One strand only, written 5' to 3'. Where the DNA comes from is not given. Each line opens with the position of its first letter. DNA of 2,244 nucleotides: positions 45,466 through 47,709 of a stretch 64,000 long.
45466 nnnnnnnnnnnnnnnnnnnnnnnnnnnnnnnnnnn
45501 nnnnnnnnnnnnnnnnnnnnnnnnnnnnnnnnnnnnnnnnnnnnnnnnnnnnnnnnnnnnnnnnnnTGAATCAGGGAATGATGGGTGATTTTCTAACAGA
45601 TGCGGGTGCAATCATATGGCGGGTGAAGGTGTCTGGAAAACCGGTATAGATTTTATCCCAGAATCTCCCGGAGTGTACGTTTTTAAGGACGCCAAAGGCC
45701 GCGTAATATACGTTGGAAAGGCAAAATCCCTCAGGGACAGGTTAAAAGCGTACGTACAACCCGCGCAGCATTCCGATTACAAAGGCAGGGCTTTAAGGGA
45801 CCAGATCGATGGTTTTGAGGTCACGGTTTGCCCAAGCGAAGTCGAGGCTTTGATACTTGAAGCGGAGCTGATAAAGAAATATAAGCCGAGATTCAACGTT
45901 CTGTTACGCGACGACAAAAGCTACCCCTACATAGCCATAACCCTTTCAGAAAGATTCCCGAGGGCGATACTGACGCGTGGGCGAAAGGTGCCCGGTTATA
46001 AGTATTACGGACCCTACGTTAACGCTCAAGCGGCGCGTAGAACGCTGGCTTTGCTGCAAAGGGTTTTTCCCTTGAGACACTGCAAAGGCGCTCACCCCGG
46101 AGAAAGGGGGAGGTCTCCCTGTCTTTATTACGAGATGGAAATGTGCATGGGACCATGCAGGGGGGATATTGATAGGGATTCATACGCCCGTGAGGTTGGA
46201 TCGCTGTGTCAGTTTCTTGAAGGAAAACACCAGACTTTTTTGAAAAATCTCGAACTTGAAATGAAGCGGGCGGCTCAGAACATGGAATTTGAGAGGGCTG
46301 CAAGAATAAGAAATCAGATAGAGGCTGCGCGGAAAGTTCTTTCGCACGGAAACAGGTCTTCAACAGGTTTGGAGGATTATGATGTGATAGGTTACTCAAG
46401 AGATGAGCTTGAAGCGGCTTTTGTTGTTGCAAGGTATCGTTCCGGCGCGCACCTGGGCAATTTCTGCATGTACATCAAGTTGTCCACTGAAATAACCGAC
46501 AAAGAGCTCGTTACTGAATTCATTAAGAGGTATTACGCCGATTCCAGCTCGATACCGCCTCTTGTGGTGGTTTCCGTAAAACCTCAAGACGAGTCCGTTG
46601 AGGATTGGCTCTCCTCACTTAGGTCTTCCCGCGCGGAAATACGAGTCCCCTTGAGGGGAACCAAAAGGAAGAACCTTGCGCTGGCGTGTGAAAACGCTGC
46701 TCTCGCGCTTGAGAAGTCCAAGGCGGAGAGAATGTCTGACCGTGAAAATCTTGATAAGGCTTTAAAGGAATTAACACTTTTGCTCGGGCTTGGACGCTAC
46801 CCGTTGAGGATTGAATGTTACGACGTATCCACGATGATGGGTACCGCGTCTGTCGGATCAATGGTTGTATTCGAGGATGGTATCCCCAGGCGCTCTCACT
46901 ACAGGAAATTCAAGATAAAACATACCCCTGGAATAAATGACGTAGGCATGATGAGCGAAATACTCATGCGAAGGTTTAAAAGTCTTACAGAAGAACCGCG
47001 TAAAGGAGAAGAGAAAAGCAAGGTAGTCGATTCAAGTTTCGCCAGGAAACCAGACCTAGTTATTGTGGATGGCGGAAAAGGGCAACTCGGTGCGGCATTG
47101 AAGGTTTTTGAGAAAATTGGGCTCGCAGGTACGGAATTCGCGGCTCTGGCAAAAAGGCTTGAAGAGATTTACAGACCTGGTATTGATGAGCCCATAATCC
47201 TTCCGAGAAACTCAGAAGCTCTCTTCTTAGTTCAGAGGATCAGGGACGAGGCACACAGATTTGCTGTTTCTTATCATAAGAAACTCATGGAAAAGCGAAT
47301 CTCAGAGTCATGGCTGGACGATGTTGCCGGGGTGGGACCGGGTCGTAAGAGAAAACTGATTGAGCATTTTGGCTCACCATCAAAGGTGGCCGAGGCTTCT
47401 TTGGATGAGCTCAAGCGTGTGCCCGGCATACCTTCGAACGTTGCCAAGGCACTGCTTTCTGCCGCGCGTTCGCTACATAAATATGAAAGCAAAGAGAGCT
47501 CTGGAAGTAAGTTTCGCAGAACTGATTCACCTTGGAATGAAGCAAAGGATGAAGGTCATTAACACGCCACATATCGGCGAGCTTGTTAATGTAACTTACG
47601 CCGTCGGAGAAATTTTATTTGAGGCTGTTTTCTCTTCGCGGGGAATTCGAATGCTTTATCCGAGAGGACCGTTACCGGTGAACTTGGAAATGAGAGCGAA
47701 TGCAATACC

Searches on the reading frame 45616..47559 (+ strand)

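Call 62: search_protein_families(library=pfam, proteins=[window:45616-47559:+], max_evalue=0.00001)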
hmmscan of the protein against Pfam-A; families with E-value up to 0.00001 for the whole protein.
window:45616-47559:+ (648 aa): 5 families
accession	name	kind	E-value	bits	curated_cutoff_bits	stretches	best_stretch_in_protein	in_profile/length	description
PF08459.17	UvrC_RNaseH_dom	-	2.6e-51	174.1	22.3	1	389-551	3-159/159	UvrC RNAse H endonuclease domain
PF22920.2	UvrC_RNaseH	-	3.8e-26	91.7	24.3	1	254-367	1-115/116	UvrC Ribonuclease H-like domain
PF01541.30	GIY-YIG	-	1.9e-10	41.3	22.6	1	18-92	2-76/78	GIY-YIG catalytic domain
PF14520.12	HHH_5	-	3.8e-09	37.3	27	1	567-618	4-56/57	Helix-hairpin-helix domain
PF02151.25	UVR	-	6.1e-09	35.8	21.5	1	208-240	3-35/36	UvrB/uvrC motif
